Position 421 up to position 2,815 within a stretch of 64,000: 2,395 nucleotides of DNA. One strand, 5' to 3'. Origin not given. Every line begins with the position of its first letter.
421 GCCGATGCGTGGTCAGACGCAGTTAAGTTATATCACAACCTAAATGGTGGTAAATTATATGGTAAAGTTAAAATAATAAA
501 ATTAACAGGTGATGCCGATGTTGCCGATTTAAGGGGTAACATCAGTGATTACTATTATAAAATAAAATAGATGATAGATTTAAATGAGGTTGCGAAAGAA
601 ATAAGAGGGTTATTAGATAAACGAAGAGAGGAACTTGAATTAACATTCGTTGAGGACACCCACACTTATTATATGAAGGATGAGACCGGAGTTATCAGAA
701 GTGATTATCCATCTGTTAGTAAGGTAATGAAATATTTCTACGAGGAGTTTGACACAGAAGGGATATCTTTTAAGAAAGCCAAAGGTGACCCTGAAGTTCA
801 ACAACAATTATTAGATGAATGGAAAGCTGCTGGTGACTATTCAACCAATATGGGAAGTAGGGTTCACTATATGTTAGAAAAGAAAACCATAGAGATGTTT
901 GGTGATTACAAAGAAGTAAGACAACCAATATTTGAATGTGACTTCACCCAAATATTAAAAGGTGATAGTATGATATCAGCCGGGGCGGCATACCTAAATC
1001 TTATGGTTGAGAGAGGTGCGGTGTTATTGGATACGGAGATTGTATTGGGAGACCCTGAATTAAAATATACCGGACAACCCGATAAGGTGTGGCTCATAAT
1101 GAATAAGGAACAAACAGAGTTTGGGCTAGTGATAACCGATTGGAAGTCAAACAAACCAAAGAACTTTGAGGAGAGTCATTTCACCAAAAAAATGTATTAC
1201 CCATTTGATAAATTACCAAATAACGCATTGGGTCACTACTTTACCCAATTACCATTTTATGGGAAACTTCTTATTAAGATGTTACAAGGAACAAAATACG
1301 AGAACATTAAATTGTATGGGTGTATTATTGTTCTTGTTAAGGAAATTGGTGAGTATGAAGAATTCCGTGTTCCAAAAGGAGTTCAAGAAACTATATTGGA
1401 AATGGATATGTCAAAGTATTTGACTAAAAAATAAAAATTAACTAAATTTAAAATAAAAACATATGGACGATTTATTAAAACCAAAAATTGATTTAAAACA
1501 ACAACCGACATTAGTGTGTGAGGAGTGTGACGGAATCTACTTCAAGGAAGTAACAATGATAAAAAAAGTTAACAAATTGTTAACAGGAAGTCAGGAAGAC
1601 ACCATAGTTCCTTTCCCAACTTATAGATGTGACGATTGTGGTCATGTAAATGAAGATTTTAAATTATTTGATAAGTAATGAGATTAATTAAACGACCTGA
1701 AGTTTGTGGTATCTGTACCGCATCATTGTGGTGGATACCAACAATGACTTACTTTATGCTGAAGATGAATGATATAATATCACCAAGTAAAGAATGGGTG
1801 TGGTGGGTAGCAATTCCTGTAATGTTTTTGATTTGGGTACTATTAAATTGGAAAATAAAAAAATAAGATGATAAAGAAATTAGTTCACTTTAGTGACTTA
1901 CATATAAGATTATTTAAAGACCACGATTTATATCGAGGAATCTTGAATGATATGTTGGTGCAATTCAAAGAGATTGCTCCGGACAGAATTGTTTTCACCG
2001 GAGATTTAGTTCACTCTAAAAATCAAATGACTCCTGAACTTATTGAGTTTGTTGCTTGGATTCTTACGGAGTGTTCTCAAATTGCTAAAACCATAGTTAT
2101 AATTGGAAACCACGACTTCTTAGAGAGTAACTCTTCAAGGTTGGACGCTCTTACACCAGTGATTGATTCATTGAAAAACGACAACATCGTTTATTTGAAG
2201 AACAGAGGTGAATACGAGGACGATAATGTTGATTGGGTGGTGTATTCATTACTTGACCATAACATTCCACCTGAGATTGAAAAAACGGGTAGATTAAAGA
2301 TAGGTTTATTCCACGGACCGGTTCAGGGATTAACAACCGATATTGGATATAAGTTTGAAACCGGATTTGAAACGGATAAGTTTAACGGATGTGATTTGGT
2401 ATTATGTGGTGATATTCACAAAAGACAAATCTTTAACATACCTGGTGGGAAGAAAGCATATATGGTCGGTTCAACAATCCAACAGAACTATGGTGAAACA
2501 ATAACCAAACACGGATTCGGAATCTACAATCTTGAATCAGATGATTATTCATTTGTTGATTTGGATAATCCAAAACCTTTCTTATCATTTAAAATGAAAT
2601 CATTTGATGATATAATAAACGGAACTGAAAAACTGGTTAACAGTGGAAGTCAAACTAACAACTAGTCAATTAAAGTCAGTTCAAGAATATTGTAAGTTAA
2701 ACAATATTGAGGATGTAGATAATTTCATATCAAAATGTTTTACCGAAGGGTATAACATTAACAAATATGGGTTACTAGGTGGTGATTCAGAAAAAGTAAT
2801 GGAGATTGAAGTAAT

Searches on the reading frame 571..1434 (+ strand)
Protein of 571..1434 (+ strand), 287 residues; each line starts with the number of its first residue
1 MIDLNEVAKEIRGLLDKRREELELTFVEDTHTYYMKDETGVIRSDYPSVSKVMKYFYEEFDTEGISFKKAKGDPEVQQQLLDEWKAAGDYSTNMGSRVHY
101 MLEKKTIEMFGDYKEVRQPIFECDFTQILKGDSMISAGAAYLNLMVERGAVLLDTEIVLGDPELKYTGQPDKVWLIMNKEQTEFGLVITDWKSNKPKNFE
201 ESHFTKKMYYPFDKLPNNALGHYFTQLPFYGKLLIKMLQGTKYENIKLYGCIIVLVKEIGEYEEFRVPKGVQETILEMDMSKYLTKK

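Call 13: find_encoding_contigs(protein=window:571-1434:+, flank=10000, max_places=1)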
Protein window:571-1434:+ (287 aa): 19 contigs read that carry it; 1 place shown.
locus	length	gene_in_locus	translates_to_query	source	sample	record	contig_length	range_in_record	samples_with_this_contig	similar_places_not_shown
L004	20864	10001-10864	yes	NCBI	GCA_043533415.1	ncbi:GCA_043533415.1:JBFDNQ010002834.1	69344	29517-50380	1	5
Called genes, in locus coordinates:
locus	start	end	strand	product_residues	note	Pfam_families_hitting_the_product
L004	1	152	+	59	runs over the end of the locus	-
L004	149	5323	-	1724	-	-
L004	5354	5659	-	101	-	-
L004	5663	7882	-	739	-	-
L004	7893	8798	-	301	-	-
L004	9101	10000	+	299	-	PF08275:DNAG_N (faint)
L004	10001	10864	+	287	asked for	-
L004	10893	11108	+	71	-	-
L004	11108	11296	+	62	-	-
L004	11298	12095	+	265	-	PF00149:Metallophos, PF12850:Metallophos_2 (weak)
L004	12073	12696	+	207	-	-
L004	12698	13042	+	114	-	PF07098:DUF1360 (weak)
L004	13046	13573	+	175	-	-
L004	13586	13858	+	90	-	-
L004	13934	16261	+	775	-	PF13558:SbcC_Walker_B (weak)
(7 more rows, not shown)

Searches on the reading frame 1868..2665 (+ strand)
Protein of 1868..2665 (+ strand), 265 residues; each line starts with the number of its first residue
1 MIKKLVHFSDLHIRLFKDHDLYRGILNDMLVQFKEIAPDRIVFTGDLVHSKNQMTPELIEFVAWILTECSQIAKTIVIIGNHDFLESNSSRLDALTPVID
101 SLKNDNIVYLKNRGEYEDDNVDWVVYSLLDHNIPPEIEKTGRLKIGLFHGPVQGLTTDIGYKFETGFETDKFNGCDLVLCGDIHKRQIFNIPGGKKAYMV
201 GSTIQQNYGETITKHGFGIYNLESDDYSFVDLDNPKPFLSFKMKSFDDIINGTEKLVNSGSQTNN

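Call 40: search_protein_families(library=ncbifam, proteins=[window:1868-2665:+], max_evalue=0.01)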
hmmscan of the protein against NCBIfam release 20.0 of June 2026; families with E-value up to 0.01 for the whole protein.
window:1868-2665:+ (265 aa): 7 families
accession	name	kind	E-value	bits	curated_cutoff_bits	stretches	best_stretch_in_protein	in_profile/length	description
TIGR04123.1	P_estr_lig_assc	hypoth_equivalog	2.4e-07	30.4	150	1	32-90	59-116/207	ligase-associated DNA damage response endonuclease PdeM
NF053861.1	DS8_antiphage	equivalog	1.2e-06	26.6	790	1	7-92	1-95/994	anti-phage protein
NF033458.1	lipid_A_LpxG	equivalog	1.5e-06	27.8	350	1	4-100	46-135/321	UDP-2,3-diacylglucosamine diphosphatase LpxG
NF008460.0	PRK11340.1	equivalog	9e-05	22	188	1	4-112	51-148/271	phosphodiesterase YaeI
NF041753.2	sbcd_Staph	equivalog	0.00026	19.9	480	0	4-84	2-87/375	exonuclease subunit SbcD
TIGR00040.1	yfcE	subfamily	0.003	17.6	56.25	0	33-187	23-119/158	YfcE family phosphodiesterase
TIGR00619.1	sbcd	subfamily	0.0074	16.1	77.65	0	4-88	2-91/252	exonuclease subunit SbcD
